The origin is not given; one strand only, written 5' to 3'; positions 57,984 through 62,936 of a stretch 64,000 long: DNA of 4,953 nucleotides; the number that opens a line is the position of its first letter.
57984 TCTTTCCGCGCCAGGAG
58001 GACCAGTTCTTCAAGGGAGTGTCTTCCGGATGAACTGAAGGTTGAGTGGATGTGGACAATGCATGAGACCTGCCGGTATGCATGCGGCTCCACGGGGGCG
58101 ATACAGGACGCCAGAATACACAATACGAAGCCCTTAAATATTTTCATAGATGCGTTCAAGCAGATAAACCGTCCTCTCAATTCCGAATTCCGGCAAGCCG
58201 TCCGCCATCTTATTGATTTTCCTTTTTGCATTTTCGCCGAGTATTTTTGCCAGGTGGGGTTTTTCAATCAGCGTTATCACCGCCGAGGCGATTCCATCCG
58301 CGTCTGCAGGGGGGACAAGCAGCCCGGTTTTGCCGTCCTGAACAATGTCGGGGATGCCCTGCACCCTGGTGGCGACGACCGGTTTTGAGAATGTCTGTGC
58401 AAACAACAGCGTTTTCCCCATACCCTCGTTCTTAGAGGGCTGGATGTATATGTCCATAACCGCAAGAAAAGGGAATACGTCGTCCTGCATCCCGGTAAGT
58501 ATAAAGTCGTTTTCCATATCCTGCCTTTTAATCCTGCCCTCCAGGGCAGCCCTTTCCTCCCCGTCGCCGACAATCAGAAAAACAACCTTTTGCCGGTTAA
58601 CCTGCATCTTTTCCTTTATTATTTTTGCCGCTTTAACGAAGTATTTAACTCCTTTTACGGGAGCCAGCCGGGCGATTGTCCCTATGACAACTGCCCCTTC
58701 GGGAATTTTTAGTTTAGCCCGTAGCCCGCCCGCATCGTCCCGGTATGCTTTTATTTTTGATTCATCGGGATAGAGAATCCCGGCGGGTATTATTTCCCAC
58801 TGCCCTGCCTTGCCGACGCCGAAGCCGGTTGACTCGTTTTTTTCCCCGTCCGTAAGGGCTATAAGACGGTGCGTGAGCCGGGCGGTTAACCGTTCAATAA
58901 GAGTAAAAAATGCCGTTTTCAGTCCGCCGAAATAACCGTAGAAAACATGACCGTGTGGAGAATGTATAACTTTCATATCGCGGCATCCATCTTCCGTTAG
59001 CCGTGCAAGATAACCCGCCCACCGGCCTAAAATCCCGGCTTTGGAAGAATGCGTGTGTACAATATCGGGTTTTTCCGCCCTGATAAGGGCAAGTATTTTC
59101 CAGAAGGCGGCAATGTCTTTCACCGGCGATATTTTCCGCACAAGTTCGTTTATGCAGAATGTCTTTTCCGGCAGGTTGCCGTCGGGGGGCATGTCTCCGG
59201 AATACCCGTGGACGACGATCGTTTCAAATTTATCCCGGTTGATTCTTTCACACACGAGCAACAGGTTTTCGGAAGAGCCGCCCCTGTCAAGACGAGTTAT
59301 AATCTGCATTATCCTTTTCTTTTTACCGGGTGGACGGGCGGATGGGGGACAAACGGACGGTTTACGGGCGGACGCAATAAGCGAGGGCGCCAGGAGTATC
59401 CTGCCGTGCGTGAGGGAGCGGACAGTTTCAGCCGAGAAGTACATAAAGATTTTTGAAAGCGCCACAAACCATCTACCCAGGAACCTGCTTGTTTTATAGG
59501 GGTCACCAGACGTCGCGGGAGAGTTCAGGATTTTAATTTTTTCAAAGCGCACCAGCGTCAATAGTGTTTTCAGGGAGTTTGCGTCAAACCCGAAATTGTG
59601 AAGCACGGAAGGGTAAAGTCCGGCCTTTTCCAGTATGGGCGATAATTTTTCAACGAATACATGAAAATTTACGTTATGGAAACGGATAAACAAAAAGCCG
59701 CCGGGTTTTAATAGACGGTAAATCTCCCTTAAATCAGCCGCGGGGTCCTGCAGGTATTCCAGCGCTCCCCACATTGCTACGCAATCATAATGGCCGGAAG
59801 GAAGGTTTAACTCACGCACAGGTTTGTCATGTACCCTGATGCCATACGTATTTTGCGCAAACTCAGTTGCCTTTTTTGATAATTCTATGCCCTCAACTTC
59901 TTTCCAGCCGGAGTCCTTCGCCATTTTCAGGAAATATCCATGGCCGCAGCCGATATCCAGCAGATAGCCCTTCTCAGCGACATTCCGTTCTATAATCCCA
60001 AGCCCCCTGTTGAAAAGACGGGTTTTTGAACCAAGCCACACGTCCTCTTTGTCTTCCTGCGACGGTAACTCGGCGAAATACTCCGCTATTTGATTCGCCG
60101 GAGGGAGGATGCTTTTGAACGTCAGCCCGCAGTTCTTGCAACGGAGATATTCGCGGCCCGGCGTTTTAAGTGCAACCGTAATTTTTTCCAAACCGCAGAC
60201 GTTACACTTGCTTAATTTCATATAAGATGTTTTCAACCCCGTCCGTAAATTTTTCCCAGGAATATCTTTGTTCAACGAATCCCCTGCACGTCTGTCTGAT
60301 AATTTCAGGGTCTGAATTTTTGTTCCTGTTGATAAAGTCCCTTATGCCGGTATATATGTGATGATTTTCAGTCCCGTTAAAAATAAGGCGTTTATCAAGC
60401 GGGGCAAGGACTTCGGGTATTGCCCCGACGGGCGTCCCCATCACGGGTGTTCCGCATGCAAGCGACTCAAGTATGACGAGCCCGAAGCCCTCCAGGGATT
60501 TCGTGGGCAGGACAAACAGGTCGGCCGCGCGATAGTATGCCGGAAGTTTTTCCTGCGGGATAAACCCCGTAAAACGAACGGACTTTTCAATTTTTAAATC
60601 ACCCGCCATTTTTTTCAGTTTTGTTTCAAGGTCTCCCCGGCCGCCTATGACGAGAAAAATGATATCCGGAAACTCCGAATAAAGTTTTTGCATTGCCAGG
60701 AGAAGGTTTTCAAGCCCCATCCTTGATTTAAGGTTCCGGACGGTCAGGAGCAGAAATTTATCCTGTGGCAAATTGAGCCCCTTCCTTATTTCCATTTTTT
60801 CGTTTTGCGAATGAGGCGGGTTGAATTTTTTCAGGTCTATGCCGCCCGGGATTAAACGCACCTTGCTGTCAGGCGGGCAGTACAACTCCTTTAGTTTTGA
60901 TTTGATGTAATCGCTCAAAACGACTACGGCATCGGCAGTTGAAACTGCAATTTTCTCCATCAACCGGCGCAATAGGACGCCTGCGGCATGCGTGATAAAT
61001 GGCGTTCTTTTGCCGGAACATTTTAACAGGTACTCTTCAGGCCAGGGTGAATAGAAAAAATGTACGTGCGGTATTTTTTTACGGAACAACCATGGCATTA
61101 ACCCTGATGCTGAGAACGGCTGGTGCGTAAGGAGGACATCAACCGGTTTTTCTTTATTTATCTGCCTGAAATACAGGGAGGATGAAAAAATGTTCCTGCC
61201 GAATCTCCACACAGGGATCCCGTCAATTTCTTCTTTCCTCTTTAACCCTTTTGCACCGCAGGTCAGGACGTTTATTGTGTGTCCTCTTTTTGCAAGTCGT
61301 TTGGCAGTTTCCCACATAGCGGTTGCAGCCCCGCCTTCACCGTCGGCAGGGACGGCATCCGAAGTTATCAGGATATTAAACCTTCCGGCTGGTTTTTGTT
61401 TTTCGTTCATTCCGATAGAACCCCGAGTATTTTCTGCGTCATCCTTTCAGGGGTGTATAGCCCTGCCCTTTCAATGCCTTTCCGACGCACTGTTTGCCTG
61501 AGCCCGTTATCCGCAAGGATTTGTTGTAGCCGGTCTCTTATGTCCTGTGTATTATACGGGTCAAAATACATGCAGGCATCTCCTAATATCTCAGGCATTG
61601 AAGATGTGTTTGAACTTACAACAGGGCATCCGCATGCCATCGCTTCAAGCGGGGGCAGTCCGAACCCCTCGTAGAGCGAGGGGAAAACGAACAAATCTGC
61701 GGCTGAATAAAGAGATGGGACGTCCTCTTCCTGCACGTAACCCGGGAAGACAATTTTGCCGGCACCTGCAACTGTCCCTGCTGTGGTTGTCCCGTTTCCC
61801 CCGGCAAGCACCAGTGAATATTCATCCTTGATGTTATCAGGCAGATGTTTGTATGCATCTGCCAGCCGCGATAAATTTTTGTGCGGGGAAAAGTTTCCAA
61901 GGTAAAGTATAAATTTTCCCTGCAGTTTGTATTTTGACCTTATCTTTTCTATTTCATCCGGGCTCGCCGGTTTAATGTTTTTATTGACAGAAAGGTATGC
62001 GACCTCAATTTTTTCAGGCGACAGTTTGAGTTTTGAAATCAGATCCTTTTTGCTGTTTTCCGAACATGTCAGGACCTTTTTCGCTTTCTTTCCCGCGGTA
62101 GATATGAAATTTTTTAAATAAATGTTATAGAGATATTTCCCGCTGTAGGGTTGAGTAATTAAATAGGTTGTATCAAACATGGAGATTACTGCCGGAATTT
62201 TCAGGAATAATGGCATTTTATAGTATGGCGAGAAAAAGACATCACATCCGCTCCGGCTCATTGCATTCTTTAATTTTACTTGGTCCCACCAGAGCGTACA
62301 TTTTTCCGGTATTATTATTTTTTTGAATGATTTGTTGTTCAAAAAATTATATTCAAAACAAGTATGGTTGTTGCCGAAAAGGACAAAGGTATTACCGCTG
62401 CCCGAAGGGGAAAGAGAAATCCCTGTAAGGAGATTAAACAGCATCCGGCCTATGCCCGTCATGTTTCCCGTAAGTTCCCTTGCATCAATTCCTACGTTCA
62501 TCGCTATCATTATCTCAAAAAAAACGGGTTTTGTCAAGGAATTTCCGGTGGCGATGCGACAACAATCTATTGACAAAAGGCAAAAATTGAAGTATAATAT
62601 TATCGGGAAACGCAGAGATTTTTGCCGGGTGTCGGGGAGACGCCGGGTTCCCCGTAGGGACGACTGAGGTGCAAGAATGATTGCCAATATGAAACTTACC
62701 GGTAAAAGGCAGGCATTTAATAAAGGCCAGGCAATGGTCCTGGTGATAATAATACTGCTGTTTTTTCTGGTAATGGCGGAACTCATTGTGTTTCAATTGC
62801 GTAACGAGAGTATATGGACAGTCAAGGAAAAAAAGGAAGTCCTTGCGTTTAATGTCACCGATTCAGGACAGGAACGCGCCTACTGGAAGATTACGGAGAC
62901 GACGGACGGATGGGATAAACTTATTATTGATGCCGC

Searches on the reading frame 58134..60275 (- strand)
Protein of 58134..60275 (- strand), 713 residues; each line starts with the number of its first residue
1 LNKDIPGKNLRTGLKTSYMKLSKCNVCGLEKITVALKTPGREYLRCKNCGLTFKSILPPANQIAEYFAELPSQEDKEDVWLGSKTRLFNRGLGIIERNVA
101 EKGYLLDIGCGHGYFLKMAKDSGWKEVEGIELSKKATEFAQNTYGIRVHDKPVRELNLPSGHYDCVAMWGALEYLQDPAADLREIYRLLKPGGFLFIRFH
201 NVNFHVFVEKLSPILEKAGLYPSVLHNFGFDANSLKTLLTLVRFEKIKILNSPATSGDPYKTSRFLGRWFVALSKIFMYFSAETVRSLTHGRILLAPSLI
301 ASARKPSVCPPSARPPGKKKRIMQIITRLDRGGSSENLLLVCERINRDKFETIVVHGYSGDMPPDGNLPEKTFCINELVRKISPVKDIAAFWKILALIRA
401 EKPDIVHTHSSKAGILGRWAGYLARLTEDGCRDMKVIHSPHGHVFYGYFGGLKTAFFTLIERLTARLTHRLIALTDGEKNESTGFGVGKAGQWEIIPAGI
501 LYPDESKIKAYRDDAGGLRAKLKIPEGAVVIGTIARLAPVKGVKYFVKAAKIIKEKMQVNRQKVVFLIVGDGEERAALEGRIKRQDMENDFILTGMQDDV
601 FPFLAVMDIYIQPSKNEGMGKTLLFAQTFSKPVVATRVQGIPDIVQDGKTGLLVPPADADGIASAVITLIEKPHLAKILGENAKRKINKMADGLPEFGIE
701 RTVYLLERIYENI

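Call 6: search_protein_families(library=pfam, proteins=[window:58134-60275:-], max_evalue=0.1)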
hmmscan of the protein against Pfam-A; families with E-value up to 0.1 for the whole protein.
window:58134-60275:- (713 aa): 15 families
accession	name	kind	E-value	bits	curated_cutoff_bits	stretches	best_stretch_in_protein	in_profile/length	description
PF00534.26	Glycos_transf_1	-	5.7e-34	117.6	26.4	1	519-685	6-171/172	Glycosyl transferases group 1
PF13692.12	Glyco_trans_1_4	-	1.8e-33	116.2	27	1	530-671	3-141/142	Glycosyl transferases group 1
PF13489.12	Methyltransf_23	-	2.3e-20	73.4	27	1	100-238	21-153/164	Methyltransferase domain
PF08241.18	Methyltransf_11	-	1.2e-17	64.8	21.2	1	106-197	1-95/95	Methyltransferase domain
PF13649.12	Methyltransf_25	-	1.2e-15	58.4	27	1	106-193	2-97/97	Methyltransferase domain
PF13579.12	Glyco_trans_4_4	-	1e-14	55.6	29.7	1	379-499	48-158/158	Glycosyl transferase 4-like domain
PF13439.12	Glyco_transf_4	-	6e-14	52.9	28.5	1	339-500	9-166/170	Glycosyltransferase Family 4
PF08242.18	Methyltransf_12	-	7.2e-13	49.5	30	1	106-195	1-98/98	Methyltransferase domain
PF13847.12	Methyltransf_31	-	6.6e-08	32.8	27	1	105-201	7-113/145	Methyltransferase domain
PF07021.18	MetW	-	0.00011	22.3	21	1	94-190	6-103/193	Methionine biosynthesis protein MetW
PF13477.12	Glyco_trans_4_2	-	0.00054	20.6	23.4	1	380-420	54-93/139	Glycosyl transferase 4-like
PF01209.24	Ubie_methyltran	-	0.0071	16.2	20.1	1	143-197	97-151/233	ubiE/COQ5 methyltransferase family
PF05175.20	MTS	-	0.015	15.4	23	1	101-144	31-75/170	Methyltransferase small domain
PF14354.12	Lar_restr_allev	-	0.024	15.3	28.6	1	20-54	2-38/58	Restriction alleviation protein Lar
PF02353.26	CMAS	-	0.037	13.8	27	1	103-143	64-104/273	Mycolic acid cyclopropane synthetase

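Call 7: search_protein_families(library=ncbifam, proteins=[window:58134-60275:-], max_evalue=0.1)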
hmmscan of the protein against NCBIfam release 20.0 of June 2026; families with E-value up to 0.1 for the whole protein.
window:58134-60275:- (713 aa): 68 families (the best 25 are shown)
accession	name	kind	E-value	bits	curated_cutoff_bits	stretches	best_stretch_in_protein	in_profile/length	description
TIGR03088.1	stp2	hypoth_equivalog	1.6e-43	149.2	409.05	1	320-712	2-372/374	TIGR03088 family PEP-CTERM/XrtA system glycosyltransferase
TIGR03999.1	thiol_BshA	equivalog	4.5e-26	91.6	273.7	1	384-712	66-372/375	N-acetyl-alpha-D-glucosaminyl L-malate synthase BshA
NF041876.1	EPS_EpsE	equivalog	2.4e-21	76.4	400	1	526-689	212-378/389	exopolysaccharide biosynthesis GT4 family glycosyltransferase EpsE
NF047684.1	TeichurnBiosyTuaC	equivalog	1.4e-16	60.4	550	1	496-689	190-371/391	teichuronic acid biosynthesis protein TuaC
TIGR04063.1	stp3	hypoth_equivalog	4.4e-15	55.5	442.05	1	460-688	150-376/397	TIGR04063 family PEP-CTERM/XrtA system glycosyltransferase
TIGR02149.1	glgA_Coryne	subfamily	1e-14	54.5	302.4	1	398-690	78-373/391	glycogen synthase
TIGR03449.1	mycothiol_MshA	equivalog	3.2e-14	52.7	462.5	1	517-689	209-386/406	D-inositol-3-phosphate glycosyltransferase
NF049988.1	MGlcDAGSynMgs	equivalog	5.8e-14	52.2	400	1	489-691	174-372/398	alpha-monoglucosyldiacylglycerol synthase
NF011726.0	PRK15179.1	equivalog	9.5e-13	47.3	733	1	528-672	517-659/694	Vi polysaccharide biosynthesis protein TviE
NF050056.1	ProtGlycPglH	equivalog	6.9e-12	45.1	600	1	533-688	184-335/354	GalNAc-alpha-(1->4)-GalNAc-alpha-(1->3)-diNAcBac-PP-undecaprenol alpha-1,4-N-acetyl-D-galactosaminyltransferase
NF047880.1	glyco_SdgA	exception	1.1e-11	44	800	1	533-691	320-475/488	serine-aspartate repeat adhesin O-glycosyltransferase SdgA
NF045667.1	MTase_DVU1556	equivalog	1.2e-11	44.5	155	1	89-197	12-119/213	DVU_1556 family methyltransferase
NF041139.1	TreT_Thcocales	equivalog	1.4e-11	43.8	775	1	528-689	229-394/412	trehalose synthase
NF038229.1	Glyco4_Geo_Pelo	equivalog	3.9e-11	42.5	400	1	598-692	229-321/338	GPMC system family 4 glycosyltransferase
TIGR04157.1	glyco_rSAM_CFB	subfamily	2.4e-10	40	400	1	506-686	205-388/406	TIGR04157 family glycosyltransferase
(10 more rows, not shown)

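Call 24: find_homologous_proteins(query=window:58137-60221:-, max_evalue=1e-10)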
Query window:58137-60221:- (695 aa): 1469 proteins with E <= 1e-10 among 8000 candidates; the best 120 are listed.
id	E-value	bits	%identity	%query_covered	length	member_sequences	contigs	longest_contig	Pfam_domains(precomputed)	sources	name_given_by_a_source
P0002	0.0e+0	1465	93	100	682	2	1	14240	PF13847.13,PF13489.13,PF00534.27,PF13649.13,PF13579.13,PF13439.13,PF08241.19,PF08242.19,PF13692.13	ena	-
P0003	5.5e-186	638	43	99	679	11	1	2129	PF13489.13,PF13477.13,PF13579.13,PF13439.13,PF08241.19,PF13692.13,PF07021.19,PF13847.13,PF06325.20,PF00534.27,PF13649.13,PF08242.19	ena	-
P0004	2.1e-163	563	46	88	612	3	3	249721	PF13847.13,PF13489.13,PF00534.27,PF13649.13,PF13579.13,PF13439.13,PF08241.19,PF08242.19,PF20706.4,PF13692.13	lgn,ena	-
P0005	1.4e-140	488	40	99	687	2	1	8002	PF13847.13,PF13489.13,PF00534.27,PF13649.13,PF13579.13,PF13439.13,PF08241.19,PF08242.19,PF13692.13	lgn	-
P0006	2.6e-137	477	38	57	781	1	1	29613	PF00534.27,PF13477.13,PF13579.13,PF13524.13,PF13439.13,PF20706.4,PF13692.13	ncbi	-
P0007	2.8e-136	474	41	89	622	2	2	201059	PF07021.19,PF13847.13,PF13489.13,PF00534.27,PF13649.13,PF13579.13,PF13439.13,PF08241.19,PF08242.19,PF13692.13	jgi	-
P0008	4.3e-136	473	37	99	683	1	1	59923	PF13847.13,PF13489.13,PF00534.27,PF13649.13,PF13579.13,PF13439.13,PF08241.19,PF08242.19,PF13692.13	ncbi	-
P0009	1.1e-127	445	52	57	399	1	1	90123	PF00534.27,PF13477.13,PF13579.13,PF13439.13,PF13692.13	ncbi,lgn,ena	-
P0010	1.1e-127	445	39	99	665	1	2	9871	PF13847.13,PF13489.13,PF00534.27,PF13649.13,PF13477.13,PF13579.13,PF13439.13,PF08241.19,PF08242.19,PF13692.13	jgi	-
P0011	5.5e-127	443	53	57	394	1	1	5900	PF00534.27,PF13477.13,PF13579.13,PF13439.13,PF13692.13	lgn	-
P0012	9.4e-123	429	37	99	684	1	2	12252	PF13489.13,PF00534.27,PF13649.13,PF13579.13,PF13439.13,PF08241.19,PF08242.19,PF13692.13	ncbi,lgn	-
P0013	6.5e-122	426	34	99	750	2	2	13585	PF13847.13,PF13489.13,PF00534.27,PF13649.13,PF13477.13,PF13579.13,PF13439.13,PF08241.19,PF08242.19,PF13692.13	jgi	-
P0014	7.7e-122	426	37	100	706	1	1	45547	PF13847.13,PF13489.13,PF00534.27,PF13649.13,PF13579.13,PF13439.13,PF08241.19,PF08242.19,PF13692.13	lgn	-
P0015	2.4e-120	421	49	57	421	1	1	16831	PF00534.27,PF13477.13,PF13579.13,PF13439.13,PF13692.13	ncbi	-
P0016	8.6e-120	419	50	57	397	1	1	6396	PF00534.27,PF13579.13,PF13439.13,PF13692.13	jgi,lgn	jgi:glycosyltransferase involved in cell wall biosynthesis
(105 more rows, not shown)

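Call 45: find_encoding_contigs(protein=P0004, flank=10000, max_places=2)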
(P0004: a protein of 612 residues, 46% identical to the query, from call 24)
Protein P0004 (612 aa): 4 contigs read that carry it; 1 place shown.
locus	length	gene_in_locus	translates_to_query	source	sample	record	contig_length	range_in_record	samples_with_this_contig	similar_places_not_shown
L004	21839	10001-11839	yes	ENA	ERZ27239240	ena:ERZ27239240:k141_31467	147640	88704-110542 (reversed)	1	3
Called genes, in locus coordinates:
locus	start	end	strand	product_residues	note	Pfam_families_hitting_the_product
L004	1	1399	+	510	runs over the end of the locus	PF01943:Polysacc_synt, PF01554:MatE (weak)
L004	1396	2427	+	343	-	PF07021:MetW (weak), PF13489:Methyltransf_23, PF13847:Methyltransf_31 (weak), PF08241:Methyltransf_11, PF08242:Methyltransf_12, PF13649:Methyltransf_25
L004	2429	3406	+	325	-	PF00535:Glycos_transf_2, PF13641:Glyco_tranf_2_3, PF13632:Glyco_trans_2_3 (weak)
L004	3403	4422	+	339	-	PF13524:Glyco_trans_1_2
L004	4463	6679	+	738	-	PF13439:Glyco_transf_4, PF13579:Glyco_trans_4_4, PF20706:GT4-conflict (faint), PF00534:Glycos_transf_1, PF13692:Glyco_trans_1_4, PF13439:Glyco_transf_4, PF00534:Glycos_transf_1, PF13692:Glyco_trans_1_4, +1 more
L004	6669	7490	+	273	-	PF13489:Methyltransf_23, PF13847:Methyltransf_31, PF08241:Methyltransf_11, PF08242:Methyltransf_12, PF13649:Methyltransf_25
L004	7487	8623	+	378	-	PF01075:Glyco_transf_9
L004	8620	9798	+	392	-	PF13439:Glyco_transf_4, PF13579:Glyco_trans_4_4, PF00534:Glycos_transf_1, PF13692:Glyco_trans_1_4, PF20706:GT4-conflict (faint)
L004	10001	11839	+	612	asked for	PF08241:Methyltransf_11, PF08242:Methyltransf_12, PF13489:Methyltransf_23, PF13649:Methyltransf_25, PF13847:Methyltransf_31, PF13439:Glyco_transf_4, PF13579:Glyco_trans_4_4, PF00534:Glycos_transf_1, +2 more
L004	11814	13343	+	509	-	-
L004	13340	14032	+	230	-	PF08889:WbqC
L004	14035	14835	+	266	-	PF04851:ResIII (faint), PF13191:AAA_16 (weak), PF01637:ATPase_2 (faint), PF13401:AAA_22, PF00004:AAA (weak), PF13173:AAA_14 (weak)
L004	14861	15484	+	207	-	PF02585:PIG-L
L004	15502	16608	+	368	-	PF00953:Glycos_transf_4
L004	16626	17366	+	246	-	-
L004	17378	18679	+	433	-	PF13638:PIN_4, PF02562:PhoH, PF13604:AAA_30 (weak)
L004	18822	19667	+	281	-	PF02811:PHP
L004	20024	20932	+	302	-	PF01497:Peripla_BP_2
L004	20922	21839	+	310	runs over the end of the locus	PF01032:FecCD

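Call 46: find_encoding_contigs(protein=P0008, flank=10000, max_places=2)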
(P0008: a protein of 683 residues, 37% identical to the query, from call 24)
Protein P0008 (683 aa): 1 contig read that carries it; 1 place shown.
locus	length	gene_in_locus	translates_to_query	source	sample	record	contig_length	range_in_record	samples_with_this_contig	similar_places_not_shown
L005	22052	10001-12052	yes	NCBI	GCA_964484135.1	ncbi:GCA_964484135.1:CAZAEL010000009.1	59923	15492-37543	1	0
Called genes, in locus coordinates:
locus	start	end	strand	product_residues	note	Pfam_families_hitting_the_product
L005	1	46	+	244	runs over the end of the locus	PF13489:Methyltransf_23, PF07021:MetW, PF13847:Methyltransf_31 (weak), PF08241:Methyltransf_11, PF08242:Methyltransf_12, PF13649:Methyltransf_25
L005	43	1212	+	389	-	PF13439:Glyco_transf_4, PF13579:Glyco_trans_4_4, PF00534:Glycos_transf_1, PF13692:Glyco_trans_1_4, PF13524:Glyco_trans_1_2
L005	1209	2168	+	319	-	PF00535:Glycos_transf_2, PF13641:Glyco_tranf_2_3 (weak)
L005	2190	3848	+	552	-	PF05401:NodS (faint), PF08241:Methyltransf_11 (weak), PF08242:Methyltransf_12 (weak), PF13649:Methyltransf_25, PF01066:CDP-OH_P_transf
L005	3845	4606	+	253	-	PF01066:CDP-OH_P_transf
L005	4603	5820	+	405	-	PF13439:Glyco_transf_4, PF13579:Glyco_trans_4_4, PF20706:GT4-conflict (weak), PF00534:Glycos_transf_1, PF13692:Glyco_trans_1_4, PF13524:Glyco_trans_1_2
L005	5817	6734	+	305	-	PF13439:Glyco_transf_4, PF13579:Glyco_trans_4_4, PF00534:Glycos_transf_1, PF13692:Glyco_trans_1_4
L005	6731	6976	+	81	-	PF00534:Glycos_transf_1 (weak)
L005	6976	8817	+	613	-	PF13522:GATase_6, PF13537:GATase_7, PF00733:Asn_synthase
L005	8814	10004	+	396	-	PF20706:GT4-conflict (faint), PF13439:Glyco_transf_4, PF13579:Glyco_trans_4_4, PF00534:Glycos_transf_1, PF13692:Glyco_trans_1_4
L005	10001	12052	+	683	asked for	PF13489:Methyltransf_23, PF13847:Methyltransf_31, PF08241:Methyltransf_11, PF08242:Methyltransf_12, PF13649:Methyltransf_25, PF13439:Glyco_transf_4, PF13579:Glyco_trans_4_4, PF00534:Glycos_transf_1, +1 more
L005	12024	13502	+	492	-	-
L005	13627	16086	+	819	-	PF01436:NHL (faint), PF13860:FlgD_ig (faint)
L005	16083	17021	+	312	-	PF19572:PorV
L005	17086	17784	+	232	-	PF08889:WbqC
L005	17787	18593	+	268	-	PF13191:AAA_16 (weak), PF13401:AAA_22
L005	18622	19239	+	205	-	PF02585:PIG-L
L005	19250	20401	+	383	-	PF00953:Glycos_transf_4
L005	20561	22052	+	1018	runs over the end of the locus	PF13525:YfiO, PF13432:TPR_16 (weak), PF13174:TPR_6 (weak), PF13432:TPR_16 (weak), PF13525:YfiO, PF13432:TPR_16, PF13525:YfiO (weak), PF13432:TPR_16, +16 more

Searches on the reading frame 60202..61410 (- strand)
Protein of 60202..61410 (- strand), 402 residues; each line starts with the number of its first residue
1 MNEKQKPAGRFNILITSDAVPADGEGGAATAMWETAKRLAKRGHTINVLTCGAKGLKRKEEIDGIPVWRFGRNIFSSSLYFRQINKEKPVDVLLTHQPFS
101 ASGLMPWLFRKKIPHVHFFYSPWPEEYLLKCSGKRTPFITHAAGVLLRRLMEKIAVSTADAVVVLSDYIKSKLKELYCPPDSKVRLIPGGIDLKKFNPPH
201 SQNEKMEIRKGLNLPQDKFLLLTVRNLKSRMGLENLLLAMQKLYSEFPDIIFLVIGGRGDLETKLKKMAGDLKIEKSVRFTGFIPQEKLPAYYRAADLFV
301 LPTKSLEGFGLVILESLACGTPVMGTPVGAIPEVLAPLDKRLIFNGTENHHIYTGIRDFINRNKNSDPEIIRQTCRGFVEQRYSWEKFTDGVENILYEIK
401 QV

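Call 21: search_protein_families(library=pfam, proteins=[window:60202-61410:-], max_evalue=0.001)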
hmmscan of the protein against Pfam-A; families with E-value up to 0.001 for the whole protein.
window:60202-61410:- (402 aa): 5 families
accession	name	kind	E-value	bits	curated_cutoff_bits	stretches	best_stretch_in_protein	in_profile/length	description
PF00534.26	Glycos_transf_1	-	4.7e-36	124.3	26.4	1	206-364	3-160/172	Glycosyl transferases group 1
PF13692.12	Glyco_trans_1_4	-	1.2e-24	87.6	27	1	220-345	3-125/142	Glycosyl transferases group 1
PF13439.12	Glyco_transf_4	-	2.1e-23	83.6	28.5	1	26-194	2-169/170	Glycosyltransferase Family 4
PF13579.12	Glyco_trans_4_4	-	9.8e-17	62.2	29.7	1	26-190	1-158/158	Glycosyl transferase 4-like domain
PF20706.3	GT4-conflict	-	4e-06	26.5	26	1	227-324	208-309/385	Family 4 Glycosyltransferase in conflict systems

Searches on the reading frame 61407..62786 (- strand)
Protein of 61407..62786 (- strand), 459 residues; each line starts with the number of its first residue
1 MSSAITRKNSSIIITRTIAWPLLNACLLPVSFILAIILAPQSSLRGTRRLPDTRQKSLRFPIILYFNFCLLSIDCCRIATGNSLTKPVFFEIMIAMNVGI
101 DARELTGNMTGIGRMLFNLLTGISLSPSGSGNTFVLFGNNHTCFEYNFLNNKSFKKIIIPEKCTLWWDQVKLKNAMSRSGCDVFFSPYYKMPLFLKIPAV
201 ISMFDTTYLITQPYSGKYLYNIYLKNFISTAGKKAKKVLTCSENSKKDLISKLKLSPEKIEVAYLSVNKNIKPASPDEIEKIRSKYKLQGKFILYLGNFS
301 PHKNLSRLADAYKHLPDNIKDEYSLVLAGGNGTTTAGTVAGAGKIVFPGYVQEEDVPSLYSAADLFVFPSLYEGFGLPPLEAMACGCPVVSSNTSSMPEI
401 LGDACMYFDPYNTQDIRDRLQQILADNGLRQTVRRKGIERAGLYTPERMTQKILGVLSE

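Call 21: search_protein_families(library=pfam, proteins=[window:61407-62786:-], max_evalue=0.001)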
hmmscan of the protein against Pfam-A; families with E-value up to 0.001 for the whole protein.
window:61407-62786:- (459 aa): 5 families
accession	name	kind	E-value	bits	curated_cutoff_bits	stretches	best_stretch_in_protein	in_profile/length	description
PF00534.26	Glycos_transf_1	-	4.3e-36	124.5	26.4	1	281-439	4-171/172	Glycosyl transferases group 1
PF13692.12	Glyco_trans_1_4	-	8.1e-28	97.9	27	1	291-426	2-142/142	Glycosyl transferases group 1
PF13524.12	Glyco_trans_1_2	-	1.4e-09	38.4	25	1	338-451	18-140/144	Glycosyl transferase-like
PF20706.3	GT4-conflict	-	2.3e-09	37.2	26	1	287-404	194-323/385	Family 4 Glycosyltransferase in conflict systems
PF13439.12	Glyco_transf_4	-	1.8e-06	28.5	28.5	1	160-268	52-167/170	Glycosyltransferase Family 4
